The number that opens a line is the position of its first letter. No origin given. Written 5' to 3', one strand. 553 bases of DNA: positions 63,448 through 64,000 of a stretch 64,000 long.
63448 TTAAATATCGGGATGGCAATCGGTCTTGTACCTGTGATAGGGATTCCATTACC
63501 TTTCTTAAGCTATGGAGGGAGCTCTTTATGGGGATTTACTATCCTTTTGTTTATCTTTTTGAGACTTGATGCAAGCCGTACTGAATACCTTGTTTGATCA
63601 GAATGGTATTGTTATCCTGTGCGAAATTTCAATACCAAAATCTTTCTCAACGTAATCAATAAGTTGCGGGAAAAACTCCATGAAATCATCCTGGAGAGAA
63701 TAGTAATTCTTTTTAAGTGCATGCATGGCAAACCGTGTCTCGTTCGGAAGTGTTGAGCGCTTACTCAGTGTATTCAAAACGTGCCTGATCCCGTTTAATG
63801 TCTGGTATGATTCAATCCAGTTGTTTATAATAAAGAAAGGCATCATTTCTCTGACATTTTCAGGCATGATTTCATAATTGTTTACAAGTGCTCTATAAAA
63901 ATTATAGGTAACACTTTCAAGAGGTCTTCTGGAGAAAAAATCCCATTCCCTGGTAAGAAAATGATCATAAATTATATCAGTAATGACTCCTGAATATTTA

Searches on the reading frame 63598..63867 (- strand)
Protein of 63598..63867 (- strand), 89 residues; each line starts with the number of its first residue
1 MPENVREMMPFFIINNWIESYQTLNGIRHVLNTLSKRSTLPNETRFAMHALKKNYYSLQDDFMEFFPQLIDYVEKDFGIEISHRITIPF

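Call 41: search_protein_families(library=pfam, proteins=[window:63598-63867:-], max_evalue=0.01)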
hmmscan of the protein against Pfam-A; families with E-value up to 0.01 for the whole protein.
window:63598-63867:- (89 aa): 1 family
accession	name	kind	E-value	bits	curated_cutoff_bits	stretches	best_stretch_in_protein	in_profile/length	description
PF04336.18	ACP_PD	-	2.1e-14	54.4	27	1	1-69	115-183/183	Acyl carrier protein phosphodiesterase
